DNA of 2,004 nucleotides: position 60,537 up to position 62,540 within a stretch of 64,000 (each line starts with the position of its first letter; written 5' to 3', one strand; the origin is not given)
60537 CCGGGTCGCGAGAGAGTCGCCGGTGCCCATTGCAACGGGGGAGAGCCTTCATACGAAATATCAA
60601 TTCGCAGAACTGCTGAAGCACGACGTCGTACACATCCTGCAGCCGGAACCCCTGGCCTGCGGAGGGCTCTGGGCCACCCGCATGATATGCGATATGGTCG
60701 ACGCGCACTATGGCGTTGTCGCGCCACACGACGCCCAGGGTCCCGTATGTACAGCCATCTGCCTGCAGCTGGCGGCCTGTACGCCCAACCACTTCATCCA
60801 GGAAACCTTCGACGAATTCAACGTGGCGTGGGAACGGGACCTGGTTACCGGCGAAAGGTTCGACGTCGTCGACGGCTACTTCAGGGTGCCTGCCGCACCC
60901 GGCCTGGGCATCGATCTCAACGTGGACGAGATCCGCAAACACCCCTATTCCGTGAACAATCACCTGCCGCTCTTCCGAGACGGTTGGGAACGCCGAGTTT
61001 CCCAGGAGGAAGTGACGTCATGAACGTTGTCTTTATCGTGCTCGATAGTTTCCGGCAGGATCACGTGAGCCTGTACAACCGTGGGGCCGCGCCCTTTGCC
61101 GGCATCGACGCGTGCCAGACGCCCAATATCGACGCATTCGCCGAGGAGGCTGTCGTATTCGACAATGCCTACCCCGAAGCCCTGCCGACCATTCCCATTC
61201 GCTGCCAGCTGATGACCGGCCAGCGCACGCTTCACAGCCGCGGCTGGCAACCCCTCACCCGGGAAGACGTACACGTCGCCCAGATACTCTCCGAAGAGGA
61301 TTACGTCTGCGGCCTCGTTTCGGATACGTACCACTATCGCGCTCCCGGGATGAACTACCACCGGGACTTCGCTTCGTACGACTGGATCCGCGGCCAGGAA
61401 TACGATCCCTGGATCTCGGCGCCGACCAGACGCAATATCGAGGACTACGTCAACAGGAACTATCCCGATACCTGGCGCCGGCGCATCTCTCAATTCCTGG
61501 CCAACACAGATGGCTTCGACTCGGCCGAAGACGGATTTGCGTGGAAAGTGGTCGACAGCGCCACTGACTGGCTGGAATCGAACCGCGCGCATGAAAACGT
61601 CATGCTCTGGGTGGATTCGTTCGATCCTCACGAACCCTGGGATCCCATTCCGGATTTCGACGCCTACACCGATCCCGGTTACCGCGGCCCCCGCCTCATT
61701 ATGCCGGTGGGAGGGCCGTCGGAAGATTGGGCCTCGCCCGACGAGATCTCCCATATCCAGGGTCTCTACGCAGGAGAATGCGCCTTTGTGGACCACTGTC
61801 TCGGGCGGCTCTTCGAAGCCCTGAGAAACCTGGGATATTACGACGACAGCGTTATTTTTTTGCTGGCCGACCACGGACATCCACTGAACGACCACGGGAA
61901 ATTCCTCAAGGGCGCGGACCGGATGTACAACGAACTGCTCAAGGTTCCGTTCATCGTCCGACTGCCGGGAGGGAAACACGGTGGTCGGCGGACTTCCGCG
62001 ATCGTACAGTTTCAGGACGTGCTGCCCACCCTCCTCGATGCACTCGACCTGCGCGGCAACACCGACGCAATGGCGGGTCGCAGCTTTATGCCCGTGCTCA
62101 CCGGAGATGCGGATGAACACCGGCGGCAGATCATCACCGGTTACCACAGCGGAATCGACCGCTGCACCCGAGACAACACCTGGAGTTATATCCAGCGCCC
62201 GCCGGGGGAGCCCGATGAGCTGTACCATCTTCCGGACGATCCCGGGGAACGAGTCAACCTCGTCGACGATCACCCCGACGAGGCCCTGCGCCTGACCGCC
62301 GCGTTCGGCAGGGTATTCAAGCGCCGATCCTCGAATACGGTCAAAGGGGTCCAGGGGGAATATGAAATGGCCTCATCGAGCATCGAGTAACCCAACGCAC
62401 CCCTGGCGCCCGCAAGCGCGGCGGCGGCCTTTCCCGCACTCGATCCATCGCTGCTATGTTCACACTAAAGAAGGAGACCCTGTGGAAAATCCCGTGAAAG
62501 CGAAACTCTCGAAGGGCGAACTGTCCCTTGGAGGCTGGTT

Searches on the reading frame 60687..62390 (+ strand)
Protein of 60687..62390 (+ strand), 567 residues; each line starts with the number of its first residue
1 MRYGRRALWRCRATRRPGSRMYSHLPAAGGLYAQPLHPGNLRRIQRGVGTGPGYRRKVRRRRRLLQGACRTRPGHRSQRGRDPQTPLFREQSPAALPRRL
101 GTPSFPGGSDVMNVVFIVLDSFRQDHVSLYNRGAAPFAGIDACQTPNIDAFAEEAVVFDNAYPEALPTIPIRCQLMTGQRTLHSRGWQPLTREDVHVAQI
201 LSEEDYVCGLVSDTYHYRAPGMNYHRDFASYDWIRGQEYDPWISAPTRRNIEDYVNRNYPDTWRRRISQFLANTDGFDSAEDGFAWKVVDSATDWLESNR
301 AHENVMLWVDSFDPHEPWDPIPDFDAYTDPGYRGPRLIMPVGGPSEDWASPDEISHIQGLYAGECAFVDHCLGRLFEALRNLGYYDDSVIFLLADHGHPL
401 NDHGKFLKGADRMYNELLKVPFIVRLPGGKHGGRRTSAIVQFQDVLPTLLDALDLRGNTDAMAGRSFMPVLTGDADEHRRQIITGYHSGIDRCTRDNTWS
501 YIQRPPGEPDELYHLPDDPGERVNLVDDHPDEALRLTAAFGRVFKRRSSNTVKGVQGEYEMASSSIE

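Call 74: search_protein_families(library=pfam, proteins=[window:60687-62390:+], max_evalue=0.00001)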
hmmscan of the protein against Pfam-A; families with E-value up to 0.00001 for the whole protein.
window:60687-62390:+ (567 aa): 3 families
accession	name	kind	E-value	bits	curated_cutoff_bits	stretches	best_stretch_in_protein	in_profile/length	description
PF00884.28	Sulfatase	-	2.9e-33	115.9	25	1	113-454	2-300/301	Sulfatase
PF16347.10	SGSH_C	-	2.3e-10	41.3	29.3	1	412-532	10-138/154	N-sulphoglucosamine sulphohydrolase, C-terminal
PF01663.27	Phosphodiest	-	5.9e-06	26.6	23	0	349-399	168-222/342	Type I phosphodiesterase / nucleotide pyrophosphatase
